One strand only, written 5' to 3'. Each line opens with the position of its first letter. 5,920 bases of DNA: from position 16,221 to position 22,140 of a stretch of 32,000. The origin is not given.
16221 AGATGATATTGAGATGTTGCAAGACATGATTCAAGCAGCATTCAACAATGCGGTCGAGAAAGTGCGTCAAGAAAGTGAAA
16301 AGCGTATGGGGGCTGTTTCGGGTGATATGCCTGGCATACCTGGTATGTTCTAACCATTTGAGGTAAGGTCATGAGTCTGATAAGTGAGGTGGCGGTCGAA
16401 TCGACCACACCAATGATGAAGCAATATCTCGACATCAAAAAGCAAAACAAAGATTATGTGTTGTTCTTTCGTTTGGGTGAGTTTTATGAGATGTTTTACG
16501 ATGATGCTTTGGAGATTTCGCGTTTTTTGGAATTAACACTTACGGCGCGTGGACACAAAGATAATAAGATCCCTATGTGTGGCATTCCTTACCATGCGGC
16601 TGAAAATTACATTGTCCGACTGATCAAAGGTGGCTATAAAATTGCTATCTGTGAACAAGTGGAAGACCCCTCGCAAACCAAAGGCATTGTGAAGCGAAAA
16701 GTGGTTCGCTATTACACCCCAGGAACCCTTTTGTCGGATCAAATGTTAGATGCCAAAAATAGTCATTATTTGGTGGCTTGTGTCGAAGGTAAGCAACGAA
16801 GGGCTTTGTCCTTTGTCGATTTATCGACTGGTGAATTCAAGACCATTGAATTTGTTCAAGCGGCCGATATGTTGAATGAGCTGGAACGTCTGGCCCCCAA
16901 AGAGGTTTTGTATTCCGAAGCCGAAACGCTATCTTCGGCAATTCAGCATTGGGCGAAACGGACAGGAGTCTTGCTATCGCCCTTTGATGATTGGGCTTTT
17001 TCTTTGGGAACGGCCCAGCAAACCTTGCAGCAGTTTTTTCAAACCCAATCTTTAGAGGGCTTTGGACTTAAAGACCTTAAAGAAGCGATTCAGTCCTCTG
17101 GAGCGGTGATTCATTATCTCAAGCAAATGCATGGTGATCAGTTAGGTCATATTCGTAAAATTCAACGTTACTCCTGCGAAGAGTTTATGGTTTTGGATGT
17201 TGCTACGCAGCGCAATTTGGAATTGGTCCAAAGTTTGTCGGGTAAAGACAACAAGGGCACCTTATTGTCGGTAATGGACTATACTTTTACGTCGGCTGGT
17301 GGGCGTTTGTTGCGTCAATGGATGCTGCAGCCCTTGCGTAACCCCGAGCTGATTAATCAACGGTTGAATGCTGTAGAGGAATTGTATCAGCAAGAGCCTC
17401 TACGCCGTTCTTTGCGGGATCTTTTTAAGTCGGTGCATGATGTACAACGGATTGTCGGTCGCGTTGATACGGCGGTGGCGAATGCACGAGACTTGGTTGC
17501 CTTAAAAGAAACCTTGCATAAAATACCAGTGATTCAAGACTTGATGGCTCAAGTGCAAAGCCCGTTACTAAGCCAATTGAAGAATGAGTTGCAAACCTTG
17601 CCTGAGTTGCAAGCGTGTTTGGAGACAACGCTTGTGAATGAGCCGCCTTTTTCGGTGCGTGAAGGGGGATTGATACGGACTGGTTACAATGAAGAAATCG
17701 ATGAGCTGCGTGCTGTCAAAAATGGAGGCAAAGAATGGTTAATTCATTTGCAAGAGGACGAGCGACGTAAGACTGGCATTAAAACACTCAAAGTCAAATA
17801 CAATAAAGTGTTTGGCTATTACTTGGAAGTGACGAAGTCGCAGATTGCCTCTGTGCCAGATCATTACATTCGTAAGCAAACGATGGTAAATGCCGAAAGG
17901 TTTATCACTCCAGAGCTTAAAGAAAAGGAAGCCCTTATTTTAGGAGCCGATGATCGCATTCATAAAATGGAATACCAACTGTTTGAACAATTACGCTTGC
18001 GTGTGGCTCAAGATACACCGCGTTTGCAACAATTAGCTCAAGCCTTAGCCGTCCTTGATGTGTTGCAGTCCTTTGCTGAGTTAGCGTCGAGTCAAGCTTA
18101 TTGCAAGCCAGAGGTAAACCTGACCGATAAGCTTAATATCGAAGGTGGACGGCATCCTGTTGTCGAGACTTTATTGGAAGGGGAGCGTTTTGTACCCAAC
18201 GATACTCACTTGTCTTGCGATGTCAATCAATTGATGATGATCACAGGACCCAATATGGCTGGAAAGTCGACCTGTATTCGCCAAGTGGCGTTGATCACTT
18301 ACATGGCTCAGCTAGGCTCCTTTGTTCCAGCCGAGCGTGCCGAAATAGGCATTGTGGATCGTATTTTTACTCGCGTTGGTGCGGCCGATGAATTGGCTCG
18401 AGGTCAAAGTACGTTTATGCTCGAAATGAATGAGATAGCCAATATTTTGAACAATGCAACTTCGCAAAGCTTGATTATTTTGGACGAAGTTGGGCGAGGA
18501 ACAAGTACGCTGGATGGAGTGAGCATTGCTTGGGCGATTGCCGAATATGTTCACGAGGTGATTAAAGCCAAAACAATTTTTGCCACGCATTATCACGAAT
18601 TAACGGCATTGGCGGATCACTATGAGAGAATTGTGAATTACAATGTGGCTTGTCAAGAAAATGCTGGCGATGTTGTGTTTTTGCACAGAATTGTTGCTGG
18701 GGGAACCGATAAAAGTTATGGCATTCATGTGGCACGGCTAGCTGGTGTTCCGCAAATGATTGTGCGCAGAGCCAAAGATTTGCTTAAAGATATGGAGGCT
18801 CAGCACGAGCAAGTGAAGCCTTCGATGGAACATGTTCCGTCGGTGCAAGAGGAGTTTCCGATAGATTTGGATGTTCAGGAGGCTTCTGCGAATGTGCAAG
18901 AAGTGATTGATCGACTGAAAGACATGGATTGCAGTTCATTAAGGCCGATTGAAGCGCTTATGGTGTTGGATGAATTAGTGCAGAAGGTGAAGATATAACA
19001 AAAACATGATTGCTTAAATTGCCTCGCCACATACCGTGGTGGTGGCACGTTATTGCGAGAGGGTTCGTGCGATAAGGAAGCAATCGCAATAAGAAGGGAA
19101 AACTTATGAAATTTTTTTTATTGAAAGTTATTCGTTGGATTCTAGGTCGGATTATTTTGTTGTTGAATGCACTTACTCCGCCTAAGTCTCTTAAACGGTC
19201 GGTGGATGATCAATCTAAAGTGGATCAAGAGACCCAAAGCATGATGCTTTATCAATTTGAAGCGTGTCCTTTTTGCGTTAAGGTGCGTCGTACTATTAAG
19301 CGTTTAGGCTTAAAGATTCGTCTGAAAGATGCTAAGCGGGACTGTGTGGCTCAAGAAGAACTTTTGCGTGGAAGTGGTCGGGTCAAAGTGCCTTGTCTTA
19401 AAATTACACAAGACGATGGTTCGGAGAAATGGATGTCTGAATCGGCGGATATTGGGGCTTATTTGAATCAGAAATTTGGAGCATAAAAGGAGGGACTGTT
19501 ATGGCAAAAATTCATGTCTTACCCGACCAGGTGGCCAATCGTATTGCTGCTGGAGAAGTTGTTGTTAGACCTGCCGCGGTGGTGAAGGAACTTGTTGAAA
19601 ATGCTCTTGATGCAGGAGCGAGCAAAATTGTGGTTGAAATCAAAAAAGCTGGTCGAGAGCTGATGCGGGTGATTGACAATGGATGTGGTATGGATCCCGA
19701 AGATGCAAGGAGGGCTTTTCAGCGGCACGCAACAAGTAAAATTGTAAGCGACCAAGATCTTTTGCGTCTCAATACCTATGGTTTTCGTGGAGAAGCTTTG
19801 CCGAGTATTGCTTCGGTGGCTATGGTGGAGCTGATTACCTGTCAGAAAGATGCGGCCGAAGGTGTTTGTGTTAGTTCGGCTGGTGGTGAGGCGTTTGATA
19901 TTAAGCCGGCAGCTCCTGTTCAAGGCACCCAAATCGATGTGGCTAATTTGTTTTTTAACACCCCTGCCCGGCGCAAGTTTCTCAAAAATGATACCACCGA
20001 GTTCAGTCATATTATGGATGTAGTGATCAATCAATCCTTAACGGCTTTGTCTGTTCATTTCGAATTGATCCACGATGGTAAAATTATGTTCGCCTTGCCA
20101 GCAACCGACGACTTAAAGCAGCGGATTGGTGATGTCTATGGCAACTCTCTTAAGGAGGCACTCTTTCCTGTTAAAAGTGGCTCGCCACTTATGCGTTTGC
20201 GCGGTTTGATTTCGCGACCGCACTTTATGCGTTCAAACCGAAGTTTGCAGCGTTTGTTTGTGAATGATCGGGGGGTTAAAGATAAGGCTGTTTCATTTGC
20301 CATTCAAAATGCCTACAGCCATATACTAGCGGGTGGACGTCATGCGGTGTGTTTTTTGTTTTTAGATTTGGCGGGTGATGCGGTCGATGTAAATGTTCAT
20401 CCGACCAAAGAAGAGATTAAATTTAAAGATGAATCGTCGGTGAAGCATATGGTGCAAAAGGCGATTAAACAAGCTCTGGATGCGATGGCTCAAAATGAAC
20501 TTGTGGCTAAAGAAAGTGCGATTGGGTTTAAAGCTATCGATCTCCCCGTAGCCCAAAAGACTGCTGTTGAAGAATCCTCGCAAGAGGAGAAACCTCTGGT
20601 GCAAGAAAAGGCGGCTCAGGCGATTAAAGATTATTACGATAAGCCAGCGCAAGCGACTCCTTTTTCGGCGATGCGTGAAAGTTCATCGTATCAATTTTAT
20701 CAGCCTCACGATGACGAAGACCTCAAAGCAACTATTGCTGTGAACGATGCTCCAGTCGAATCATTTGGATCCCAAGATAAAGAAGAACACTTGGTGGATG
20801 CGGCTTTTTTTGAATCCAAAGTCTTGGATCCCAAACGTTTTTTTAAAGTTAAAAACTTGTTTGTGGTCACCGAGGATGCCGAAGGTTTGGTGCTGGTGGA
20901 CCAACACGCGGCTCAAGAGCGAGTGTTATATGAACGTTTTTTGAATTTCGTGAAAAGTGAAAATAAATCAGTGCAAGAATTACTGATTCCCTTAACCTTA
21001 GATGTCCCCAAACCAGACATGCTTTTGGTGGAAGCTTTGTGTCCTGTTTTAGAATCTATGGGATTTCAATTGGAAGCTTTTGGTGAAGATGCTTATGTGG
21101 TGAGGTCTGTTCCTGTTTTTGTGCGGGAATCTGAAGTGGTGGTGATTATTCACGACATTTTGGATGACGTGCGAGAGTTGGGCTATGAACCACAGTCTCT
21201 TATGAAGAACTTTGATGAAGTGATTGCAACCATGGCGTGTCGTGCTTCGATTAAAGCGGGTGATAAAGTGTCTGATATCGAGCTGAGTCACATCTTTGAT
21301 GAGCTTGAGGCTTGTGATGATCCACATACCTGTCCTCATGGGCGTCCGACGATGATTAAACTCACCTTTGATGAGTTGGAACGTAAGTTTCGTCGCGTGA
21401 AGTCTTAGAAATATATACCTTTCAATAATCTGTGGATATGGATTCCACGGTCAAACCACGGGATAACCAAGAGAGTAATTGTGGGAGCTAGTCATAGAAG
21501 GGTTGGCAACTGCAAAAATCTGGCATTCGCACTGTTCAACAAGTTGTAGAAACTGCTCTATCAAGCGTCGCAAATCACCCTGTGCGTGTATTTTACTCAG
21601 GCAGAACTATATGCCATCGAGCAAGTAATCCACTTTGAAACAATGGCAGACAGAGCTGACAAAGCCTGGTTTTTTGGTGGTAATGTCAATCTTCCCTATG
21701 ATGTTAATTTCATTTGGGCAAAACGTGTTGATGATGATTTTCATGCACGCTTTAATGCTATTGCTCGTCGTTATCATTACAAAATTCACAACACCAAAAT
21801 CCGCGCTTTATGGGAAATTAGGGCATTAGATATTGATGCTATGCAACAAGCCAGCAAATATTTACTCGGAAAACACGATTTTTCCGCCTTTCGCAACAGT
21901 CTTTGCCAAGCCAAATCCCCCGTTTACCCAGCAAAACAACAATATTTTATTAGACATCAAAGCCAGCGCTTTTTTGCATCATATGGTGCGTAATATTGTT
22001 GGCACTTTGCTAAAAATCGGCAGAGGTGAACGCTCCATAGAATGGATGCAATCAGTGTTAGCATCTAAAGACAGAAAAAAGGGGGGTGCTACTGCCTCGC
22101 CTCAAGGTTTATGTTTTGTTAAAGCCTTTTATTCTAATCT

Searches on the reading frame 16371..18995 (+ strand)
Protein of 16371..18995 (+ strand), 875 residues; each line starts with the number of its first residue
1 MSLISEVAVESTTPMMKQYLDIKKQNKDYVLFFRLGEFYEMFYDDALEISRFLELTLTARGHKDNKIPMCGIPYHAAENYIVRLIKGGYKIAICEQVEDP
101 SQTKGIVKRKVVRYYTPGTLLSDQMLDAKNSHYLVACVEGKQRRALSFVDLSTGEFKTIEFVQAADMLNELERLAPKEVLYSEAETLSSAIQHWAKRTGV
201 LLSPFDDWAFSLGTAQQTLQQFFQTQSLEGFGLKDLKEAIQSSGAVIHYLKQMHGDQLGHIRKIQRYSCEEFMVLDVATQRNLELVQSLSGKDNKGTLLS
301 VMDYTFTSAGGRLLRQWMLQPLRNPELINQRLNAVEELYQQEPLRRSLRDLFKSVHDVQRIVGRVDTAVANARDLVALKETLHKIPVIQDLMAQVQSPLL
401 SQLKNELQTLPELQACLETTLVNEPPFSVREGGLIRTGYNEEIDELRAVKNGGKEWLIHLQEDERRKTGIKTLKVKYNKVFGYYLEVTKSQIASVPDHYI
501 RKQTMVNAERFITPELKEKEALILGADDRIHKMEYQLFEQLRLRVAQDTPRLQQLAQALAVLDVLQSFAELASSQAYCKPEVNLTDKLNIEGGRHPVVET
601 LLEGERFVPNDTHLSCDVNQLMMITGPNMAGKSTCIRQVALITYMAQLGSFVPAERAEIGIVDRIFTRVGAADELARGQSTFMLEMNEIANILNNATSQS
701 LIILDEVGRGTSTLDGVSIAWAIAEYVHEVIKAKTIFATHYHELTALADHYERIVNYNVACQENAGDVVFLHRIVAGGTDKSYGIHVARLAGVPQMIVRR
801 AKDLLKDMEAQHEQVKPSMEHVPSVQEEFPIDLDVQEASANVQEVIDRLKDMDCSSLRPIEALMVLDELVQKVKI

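Call 58: list_cluster_members(proteins=[P0001, P0121, window:16371-18995:+, window:2599-3975:-, window:30090-31286:+, window:19501-21405:+])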
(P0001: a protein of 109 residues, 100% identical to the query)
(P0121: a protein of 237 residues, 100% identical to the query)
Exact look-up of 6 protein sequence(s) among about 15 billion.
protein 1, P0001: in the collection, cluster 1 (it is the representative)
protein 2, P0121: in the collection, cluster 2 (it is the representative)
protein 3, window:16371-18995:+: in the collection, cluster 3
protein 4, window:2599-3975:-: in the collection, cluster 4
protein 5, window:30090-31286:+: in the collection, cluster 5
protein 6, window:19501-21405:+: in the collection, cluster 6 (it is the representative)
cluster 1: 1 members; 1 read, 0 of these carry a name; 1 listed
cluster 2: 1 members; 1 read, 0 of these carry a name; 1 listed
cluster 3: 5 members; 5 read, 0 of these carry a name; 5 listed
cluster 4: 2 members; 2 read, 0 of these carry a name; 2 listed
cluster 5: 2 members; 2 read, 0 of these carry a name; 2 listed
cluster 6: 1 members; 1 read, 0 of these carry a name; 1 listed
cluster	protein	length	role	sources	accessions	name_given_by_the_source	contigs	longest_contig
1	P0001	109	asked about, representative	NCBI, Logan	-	-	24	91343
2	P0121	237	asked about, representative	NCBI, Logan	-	-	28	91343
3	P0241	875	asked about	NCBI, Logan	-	-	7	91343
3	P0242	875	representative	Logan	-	-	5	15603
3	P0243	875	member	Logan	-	-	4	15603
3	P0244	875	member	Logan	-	-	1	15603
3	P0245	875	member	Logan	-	-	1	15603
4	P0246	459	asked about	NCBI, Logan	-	-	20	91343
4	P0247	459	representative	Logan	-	-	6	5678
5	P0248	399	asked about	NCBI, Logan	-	-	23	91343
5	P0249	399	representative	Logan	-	-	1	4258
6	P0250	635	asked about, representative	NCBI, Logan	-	-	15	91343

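Call 59: find_homologous_proteins(query=window:16371-18995:+, max_evalue=1e-50)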
Query window:16371-18995:+ (875 aa): 8000 proteins with E <= 1e-50 among 8000 candidates; the best 120 are listed.
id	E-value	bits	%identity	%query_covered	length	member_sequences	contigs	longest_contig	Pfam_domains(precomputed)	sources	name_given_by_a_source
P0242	0.0e+0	1949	100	100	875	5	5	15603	PF01624.26,PF05192.24,PF05188.24,PF05190.24,PF00488.28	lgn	-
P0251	0.0e+0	1518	78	100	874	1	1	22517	PF01624.26,PF05192.24,PF05188.24,PF05190.24,PF00488.28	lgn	-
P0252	0.0e+0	1297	67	98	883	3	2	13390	PF01624.26,PF05192.24,PF05188.24,PF05190.24,PF00488.28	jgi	jgi:DNA mismatch repair protein MutS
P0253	0.0e+0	1280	65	99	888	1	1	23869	PF01624.26,PF05192.24,PF05188.24,PF05190.24,PF00488.28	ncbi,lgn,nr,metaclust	ncbi:DNA mismatch repair protein MutS [PVC group bacterium (ex Bugula neritina AB1)]|nr:DNA mismatch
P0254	0.0e+0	1137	59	98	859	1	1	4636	PF01624.26,PF05192.24,PF05188.24,PF05190.24,PF00488.28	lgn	-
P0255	1.6e-296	1004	53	99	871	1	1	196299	PF01624.26,PF05192.24,PF05188.24,PF05190.24,PF00488.28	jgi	jgi:DNA mismatch repair protein MutS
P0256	8.2e-292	988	52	97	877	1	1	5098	PF01624.26,PF05192.24,PF05188.24,PF05190.24,PF00488.28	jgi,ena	-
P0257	1.3e-290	984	52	97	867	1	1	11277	PF01624.26,PF05192.24,PF05188.24,PF05190.24,PF00488.28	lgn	-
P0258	1.5e-290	984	52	97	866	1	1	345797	PF01624.26,PF05192.24,PF05188.24,PF05190.24,PF00488.28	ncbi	ncbi:MAG: DNA mismatch repair protein MutS [bacterium]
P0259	2.4e-286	970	51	97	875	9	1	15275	PF01624.26,PF05192.24,PF05188.24,PF05190.24,PF00488.28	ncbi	-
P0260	5.4e-274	930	51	99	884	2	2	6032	PF01624.26,PF05192.24,PF05188.24,PF05190.24,PF00488.28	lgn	-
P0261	7.7e-274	929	50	99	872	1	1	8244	PF01624.26,PF05192.24,PF05188.24,PF05190.24,PF00488.28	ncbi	ncbi:MAG: DNA mismatch repair protein MutS [Nitrospirota bacterium]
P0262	8.1e-274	929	51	98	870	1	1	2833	PF01624.26,PF05192.24,PF05188.24,PF05190.24,PF00488.28,PF27441.1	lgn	-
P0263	3.8e-273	927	49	99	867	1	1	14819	PF01624.26,PF05192.24,PF05188.24,PF05190.24,PF00488.28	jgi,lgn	-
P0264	1.8e-272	925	50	99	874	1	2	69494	PF01624.26,PF05192.24,PF05188.24,PF05190.24,PF00488.28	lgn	-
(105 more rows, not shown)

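Call 60: find_encoding_contigs(protein=P0251, flank=10000, max_places=3)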
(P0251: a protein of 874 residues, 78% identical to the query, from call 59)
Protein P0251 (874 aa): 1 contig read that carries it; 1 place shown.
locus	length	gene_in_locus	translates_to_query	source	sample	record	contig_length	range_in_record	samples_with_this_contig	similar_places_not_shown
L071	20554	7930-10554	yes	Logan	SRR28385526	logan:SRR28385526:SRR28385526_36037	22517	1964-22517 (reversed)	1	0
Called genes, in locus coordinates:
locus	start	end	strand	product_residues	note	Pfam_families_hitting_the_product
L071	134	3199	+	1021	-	-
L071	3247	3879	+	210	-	PF00730:HhH-GPD, PF10576:EndIII_4Fe-2S (weak)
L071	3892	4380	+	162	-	PF18306:LDcluster4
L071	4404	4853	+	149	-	PF02643:DUF192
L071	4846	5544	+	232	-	-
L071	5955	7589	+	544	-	PF05496:RuvB_N (faint), PF13177:DNA_pol3_delta2, PF13401:AAA_22 (faint), PF00004:AAA, PF07728:AAA_5 (faint), PF22608:DNAX_ATPase_lid, PF12169:DNA_pol3_gamma3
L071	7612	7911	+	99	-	PF02575:YbaB_DNA_bd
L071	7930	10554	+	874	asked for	PF01624:MutS_I, PF05188:MutS_II, PF05192:MutS_III, PF05190:MutS_IV, PF00488:MutS_V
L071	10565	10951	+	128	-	PF00462:Glutaredoxin, PF13417:GST_N_3, PF13409:GST_N_2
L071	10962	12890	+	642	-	PF02518:HATPase_c, PF13589:HATPase_c_3, PF01119:DNA_mis_repair, PF08676:MutL_C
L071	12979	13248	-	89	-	PF00216:Bac_DNA_binding, PF18291:HU-HIG (weak)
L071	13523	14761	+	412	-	PF00155:Aminotran_1_2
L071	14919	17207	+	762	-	PF00082:Peptidase_S8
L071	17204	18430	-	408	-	PF28597:T2SSF_N, PF00482:T2SSF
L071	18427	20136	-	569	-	PF05157:MshEN, PF00437:T2SSE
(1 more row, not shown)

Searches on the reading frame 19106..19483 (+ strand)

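Call 57: search_protein_families(library=pfam, proteins=[window:19106-19483:+], max_evalue=0.001)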
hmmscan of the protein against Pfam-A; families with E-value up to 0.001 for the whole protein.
window:19106-19483:+ (126 aa): 3 families
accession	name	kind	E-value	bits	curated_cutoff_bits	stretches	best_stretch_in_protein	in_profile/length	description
PF13417.12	GST_N_3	-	5.1e-11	43.2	22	1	48-125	1-72/75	Glutathione S-transferase, N-terminal domain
PF00462.30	Glutaredoxin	-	1.2e-10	41.9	22.9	1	47-101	2-56/60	Glutaredoxin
PF13409.12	GST_N_2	-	4e-08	34.2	25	1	53-122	1-69/70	Glutathione S-transferase, N-terminal domain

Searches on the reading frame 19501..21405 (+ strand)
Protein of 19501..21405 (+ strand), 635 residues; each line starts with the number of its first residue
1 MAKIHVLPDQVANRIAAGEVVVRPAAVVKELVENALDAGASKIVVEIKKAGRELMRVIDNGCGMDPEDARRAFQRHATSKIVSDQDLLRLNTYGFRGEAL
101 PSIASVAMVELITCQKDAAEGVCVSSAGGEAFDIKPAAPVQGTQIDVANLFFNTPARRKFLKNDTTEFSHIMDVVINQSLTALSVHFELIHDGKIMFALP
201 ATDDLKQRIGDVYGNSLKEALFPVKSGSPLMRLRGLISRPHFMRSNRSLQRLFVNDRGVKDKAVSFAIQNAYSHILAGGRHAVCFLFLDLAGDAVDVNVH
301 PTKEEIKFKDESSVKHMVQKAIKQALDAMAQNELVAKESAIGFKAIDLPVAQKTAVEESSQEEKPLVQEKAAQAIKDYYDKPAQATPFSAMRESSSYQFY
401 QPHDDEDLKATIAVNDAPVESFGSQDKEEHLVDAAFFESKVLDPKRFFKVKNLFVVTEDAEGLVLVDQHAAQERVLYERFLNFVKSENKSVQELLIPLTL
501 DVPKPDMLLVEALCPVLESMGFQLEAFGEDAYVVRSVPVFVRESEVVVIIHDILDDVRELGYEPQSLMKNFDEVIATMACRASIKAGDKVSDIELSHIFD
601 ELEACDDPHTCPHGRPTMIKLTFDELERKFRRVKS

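Call 57: search_protein_families(library=pfam, proteins=[window:19501-21405:+], max_evalue=0.001)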
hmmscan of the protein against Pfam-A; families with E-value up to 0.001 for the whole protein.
window:19501-21405:+ (635 aa): 4 families
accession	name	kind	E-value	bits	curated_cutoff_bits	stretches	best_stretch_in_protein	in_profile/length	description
PF08676.16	MutL_C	-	2.7e-38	131.3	25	1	450-589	4-141/142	MutL C terminal dimerisation domain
PF01119.25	DNA_mis_repair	-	5.5e-35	120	26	1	210-326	2-118/119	DNA mismatch repair protein, C-terminal domain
PF13589.12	HATPase_c_3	-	2.5e-10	40.9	25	1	25-117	4-96/137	Histidine kinase-, DNA gyrase B-, and HSP90-like ATPase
PF02518.31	HATPase_c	-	7e-10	39.8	26.4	1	23-78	5-63/111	Histidine kinase-, DNA gyrase B-, and HSP90-like ATPase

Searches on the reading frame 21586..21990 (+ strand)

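Call 57: search_protein_families(library=pfam, proteins=[window:21586-21990:+], max_evalue=0.001)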
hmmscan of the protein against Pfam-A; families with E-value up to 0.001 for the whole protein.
window:21586-21990:+ (135 aa): 1 family
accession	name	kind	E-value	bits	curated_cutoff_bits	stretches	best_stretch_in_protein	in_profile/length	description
PF01416.25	PseudoU_synth_1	-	0.00027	21.8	23.3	0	89-116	1-28/108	tRNA pseudouridine synthase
